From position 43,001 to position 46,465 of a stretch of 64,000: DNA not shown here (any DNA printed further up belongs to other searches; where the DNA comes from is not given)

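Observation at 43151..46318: Intron-less 1055-aa NRPS-like A-T-R reductase in a eukaryotic context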

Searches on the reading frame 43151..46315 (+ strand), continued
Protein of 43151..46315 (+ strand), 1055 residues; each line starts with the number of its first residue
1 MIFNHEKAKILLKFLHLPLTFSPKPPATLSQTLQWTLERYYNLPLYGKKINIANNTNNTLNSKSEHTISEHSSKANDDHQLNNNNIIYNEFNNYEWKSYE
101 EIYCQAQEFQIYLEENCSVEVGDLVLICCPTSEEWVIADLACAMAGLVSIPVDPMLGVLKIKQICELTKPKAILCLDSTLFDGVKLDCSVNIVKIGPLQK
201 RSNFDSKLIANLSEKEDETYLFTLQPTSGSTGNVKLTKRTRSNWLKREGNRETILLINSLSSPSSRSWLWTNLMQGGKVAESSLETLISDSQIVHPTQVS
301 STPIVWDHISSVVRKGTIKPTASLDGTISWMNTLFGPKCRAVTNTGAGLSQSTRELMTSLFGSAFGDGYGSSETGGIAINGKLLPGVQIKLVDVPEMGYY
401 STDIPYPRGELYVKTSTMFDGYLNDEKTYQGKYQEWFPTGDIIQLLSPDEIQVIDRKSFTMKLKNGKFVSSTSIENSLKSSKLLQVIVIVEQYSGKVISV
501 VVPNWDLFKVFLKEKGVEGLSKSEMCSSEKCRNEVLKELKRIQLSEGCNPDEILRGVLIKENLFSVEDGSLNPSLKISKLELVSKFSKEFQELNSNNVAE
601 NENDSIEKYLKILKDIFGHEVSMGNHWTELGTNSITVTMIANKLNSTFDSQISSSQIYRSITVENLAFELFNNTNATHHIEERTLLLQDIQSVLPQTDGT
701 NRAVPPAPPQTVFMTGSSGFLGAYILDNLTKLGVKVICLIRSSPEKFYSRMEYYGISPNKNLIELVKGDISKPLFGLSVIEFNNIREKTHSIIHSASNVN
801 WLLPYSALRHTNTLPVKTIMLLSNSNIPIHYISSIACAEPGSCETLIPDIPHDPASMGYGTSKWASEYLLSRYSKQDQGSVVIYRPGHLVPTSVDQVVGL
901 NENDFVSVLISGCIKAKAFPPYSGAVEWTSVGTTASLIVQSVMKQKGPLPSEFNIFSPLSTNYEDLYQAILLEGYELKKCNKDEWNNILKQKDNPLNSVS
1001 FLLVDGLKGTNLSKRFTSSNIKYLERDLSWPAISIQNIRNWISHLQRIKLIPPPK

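Call 30: search_protein_representatives(protein=window:43151-46315:+)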
Query: 1055 residues. Proteins with E-value up to 0.001 (for the whole library): 14285; up to 1e-10: 6338; up to 1e-30: 453. The best 150 are listed.
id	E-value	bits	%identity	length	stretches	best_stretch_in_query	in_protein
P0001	0.0e+00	2392.9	100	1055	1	1-1055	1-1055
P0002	1.6e-229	780.7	43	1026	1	88-1043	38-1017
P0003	2.9e-223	760.1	49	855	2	93-885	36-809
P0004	2.8e-217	740.3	41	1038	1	93-1044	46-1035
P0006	8.6e-185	632.7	40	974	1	118-1054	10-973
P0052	3.1e-144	498.4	41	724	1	361-1045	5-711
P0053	6.3e-133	461.0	46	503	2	164-397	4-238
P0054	2.0e-81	290.5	29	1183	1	93-937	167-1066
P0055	1.1e-77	278.2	29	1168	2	221-989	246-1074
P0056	6.9e-75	268.9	32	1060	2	223-923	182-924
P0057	1.3e-74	268.0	33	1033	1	212-1036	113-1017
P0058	3.3e-69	250.1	30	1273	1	92-965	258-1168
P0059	3.4e-69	250.0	30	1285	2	214-922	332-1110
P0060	3.2e-64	233.5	28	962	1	91-1046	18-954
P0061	8.5e-64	232.2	29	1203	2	214-921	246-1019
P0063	1.8e-63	231.1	29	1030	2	208-988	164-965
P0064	4.2e-63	229.9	30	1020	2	236-917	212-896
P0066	1.4e-60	221.5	28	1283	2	219-915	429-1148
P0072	1.5e-57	211.5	32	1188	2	273-595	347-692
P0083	1.8e-55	204.6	30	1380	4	333-606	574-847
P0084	2.0e-55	204.4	28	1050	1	90-896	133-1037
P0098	3.6e-53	197.0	32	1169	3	220-593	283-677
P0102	8.3e-53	195.8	32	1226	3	335-594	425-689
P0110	4.9e-52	193.2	30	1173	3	329-589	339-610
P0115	3.0e-50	187.3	31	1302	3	219-593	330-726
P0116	3.1e-50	187.3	29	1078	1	221-916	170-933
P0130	9.6e-49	182.3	30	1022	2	214-670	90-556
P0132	2.3e-48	181.0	33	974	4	333-491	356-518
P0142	1.4e-47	178.5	32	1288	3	222-515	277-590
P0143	1.7e-47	178.2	29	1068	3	218-596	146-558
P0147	4.0e-47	177.0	28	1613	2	217-993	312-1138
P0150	7.1e-47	176.1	28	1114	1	98-1001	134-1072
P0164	2.5e-45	171.0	28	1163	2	217-994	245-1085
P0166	3.1e-45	170.7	31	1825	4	333-585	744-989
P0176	1.0e-44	169.0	30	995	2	223-589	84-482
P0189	1.2e-43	165.4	29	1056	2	219-920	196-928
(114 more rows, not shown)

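Call 31: list_cluster_members(proteins=[P0054, P0055, P0056, P0057, P0058, P0059, P0060, P0061, P0063, P0052])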
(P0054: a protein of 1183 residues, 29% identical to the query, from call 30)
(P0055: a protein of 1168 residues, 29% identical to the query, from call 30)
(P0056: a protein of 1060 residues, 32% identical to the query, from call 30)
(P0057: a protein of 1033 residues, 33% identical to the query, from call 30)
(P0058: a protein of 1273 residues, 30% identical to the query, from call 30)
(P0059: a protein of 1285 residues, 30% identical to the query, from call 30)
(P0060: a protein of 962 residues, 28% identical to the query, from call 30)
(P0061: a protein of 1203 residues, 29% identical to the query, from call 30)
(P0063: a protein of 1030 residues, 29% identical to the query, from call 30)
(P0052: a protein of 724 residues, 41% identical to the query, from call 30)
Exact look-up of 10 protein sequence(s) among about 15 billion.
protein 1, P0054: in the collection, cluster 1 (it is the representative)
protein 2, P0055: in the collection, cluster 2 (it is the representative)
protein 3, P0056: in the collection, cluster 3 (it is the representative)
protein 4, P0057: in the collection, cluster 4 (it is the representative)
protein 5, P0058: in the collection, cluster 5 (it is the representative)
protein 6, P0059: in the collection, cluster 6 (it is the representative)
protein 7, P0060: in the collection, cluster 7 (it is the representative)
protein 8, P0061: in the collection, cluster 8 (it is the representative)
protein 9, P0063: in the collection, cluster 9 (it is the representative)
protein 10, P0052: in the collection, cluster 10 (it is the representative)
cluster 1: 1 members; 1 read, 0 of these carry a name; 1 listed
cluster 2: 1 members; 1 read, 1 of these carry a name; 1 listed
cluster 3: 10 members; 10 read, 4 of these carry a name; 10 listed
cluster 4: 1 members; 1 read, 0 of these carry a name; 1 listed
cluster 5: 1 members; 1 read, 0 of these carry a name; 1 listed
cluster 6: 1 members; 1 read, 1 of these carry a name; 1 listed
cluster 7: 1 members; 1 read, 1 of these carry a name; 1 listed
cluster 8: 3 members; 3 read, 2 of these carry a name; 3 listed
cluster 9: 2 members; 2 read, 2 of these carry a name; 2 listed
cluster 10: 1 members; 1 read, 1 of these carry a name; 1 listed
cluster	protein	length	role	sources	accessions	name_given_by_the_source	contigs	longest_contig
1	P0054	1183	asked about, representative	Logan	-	-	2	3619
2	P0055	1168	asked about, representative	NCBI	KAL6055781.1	Long chain acyl-CoA synthetase 7, peroxisomal [Balamuthia mandrillaris]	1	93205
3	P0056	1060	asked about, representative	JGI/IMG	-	-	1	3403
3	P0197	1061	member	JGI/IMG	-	fatty acid CoA ligase FadD9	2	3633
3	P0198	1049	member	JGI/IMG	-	fatty acid CoA ligase FadD9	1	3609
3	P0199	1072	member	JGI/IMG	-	fatty acid CoA ligase FadD9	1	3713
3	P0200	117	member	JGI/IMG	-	FlaA1/EpsC-like NDP-sugar epimerase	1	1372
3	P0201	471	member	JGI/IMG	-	-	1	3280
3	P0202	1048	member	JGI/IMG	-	-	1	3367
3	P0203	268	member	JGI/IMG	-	-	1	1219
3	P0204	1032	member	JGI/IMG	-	-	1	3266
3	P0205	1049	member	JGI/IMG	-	-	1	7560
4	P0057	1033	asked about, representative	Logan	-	-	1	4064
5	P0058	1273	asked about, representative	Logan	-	-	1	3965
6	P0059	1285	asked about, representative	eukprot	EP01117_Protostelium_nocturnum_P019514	TRINITY_DN8476_c0_g2_i1.p1 TRINITY_DN8476_c0_g2~~TRINITY_DN8476_c0_g2_i1.p1 ORF ...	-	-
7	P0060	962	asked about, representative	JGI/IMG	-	fatty acid CoA ligase FadD9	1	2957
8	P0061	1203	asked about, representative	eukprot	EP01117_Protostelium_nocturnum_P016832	TRINITY_DN6740_c0_g2_i1.p1 TRINITY_DN6740_c0_g2~~TRINITY_DN6740_c0_g2_i1.p1 ORF ...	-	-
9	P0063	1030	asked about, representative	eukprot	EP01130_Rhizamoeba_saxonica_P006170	TRINITY_DN2449_c0_g1_i1.p1 TRINITY_DN2449_c0_g1~~TRINITY_DN2449_c0_g1_i1.p1 ORF ...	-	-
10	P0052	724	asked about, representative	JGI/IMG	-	fatty acid CoA ligase FadD9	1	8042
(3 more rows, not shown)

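Call 33: list_cluster_members(proteins=[P0098, P0115, P0116, P0130, P0142, P0147, P0164, P0166, P0176, P0189])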
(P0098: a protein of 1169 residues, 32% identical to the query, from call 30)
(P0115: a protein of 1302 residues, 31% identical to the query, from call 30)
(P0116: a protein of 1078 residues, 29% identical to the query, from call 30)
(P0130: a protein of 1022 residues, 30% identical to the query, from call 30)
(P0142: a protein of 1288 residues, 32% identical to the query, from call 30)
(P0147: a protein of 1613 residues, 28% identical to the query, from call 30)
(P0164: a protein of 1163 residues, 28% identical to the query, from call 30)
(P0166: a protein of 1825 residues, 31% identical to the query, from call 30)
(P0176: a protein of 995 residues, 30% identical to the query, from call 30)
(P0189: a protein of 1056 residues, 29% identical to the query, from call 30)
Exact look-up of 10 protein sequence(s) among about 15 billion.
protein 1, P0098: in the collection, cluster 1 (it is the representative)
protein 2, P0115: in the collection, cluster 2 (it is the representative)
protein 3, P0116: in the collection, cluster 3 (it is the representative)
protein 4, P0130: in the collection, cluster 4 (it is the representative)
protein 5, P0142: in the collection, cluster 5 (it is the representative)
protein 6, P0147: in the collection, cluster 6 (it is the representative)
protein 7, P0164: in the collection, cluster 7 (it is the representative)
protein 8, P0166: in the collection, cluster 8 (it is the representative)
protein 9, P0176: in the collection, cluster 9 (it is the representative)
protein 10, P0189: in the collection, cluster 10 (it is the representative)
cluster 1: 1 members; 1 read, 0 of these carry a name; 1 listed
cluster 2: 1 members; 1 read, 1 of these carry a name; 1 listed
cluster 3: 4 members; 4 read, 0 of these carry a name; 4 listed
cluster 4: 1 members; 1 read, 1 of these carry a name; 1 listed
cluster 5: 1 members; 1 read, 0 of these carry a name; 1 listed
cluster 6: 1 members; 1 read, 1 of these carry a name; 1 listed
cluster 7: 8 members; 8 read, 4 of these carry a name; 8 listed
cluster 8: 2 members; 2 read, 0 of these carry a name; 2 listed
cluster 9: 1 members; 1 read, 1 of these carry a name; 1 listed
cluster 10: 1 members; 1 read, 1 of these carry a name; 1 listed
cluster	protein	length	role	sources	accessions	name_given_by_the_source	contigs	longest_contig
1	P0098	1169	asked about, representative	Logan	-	-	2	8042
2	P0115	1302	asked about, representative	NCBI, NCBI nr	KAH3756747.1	acyl-CoA synthetase [Pelomyxa schiedti]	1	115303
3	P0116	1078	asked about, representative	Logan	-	-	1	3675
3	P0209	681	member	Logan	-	-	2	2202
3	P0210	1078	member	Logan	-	-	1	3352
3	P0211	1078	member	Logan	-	-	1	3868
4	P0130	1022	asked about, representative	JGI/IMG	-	fatty acid CoA ligase FadD9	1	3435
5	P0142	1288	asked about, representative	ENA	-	-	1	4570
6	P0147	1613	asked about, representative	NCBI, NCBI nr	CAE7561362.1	car [Symbiodinium sp. CCMP2456]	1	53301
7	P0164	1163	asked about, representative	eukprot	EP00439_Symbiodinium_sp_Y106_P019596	s5596_g2.t1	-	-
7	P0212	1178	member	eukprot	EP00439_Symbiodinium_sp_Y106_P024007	s5596_g2.t3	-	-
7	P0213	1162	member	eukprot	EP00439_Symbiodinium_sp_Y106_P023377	s5596_g2.t2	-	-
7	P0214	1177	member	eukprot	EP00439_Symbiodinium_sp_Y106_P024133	s5596_g2.t4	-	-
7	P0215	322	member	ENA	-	-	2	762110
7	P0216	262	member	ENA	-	-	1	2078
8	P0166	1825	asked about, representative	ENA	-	-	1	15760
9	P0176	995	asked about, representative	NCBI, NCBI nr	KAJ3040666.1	hypothetical protein HDV00_010559 [Rhizophlyctis rosea]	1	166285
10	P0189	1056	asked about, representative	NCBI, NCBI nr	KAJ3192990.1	Carboxylic acid reductase [Irineochytrium annulatum]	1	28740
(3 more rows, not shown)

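Call 42: list_cluster_members(proteins=[P0001, P0102, P0110, P0143, P0150, P0132, P0066, P0083, P0072, P0064])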
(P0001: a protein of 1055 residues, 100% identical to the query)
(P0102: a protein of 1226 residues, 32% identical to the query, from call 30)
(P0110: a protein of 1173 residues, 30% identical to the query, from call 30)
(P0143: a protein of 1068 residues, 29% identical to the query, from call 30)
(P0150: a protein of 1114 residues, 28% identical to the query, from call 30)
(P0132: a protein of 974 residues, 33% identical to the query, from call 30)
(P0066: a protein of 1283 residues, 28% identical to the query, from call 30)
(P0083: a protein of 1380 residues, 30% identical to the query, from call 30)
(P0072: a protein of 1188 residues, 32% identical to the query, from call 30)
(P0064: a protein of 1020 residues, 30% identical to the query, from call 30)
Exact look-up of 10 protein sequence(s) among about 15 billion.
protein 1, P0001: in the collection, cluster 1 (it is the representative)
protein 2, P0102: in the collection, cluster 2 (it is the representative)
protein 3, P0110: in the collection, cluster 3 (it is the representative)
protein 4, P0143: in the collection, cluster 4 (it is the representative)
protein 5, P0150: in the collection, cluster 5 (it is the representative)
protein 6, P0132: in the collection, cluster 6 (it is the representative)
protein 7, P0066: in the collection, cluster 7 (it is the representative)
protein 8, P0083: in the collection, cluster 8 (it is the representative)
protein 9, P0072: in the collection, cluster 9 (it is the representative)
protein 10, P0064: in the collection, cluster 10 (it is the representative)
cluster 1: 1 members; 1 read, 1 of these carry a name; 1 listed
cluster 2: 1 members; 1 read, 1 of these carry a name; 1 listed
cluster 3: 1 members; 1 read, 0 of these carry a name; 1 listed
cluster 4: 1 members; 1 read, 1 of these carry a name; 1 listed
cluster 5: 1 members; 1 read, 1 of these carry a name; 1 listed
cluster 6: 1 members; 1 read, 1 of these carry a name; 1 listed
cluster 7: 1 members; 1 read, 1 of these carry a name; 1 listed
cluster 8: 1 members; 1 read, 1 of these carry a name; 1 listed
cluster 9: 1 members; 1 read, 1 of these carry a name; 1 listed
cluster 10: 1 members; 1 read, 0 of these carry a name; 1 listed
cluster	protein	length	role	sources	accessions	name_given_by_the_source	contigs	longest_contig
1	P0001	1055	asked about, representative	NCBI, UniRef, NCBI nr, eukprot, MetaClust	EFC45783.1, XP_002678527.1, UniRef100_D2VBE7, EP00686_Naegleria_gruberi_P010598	predicted protein [Naegleria gruberi] | Predicted protein n=1 Tax=Naegleria gruberi TaxID=5762 RepID=D2VBE7_NAEGR | uncharacterized protein NAEGRDRAFT_66188 [Naegleria gruberi]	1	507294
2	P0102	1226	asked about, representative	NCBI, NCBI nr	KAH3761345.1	AMP-binding protein [Pelomyxa schiedti]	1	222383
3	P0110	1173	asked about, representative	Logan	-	-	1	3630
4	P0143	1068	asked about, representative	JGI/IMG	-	fatty acid CoA ligase FadD9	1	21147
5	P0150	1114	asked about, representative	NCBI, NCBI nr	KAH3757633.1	long-chain fatty-acid-CoA ligase FadD9 [Pelomyxa schiedti]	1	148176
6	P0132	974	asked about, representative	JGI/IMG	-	fatty acid CoA ligase FadD9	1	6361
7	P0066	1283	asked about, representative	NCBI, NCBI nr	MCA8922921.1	MAG: thioester reductase domain-containing protein [Planctomycetes bacterium] | thioester reductase domain-containing protein [Planctomycetota bacterium]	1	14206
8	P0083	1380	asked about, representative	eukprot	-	GILJ01007855.1.p1 GENE.GILJ01007855.1~~GILJ01007855.1.p1 ORF type:complete len:1381 ...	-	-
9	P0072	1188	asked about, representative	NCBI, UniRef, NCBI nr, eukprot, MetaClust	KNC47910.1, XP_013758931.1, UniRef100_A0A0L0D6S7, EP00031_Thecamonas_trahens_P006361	fatty-acid-CoA ligase fadD9 [Thecamonas trahens ATCC 50062] | Fatty-acid-CoA ligase fadD9 n=1 Tax=Thecamonas trahens ATCC 50062 TaxID=461836 ... | XP_013758931.1 fatty-acid-CoA ligase fadD9 [Thecamonas trahens ATCC 50062]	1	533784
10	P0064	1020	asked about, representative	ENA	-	-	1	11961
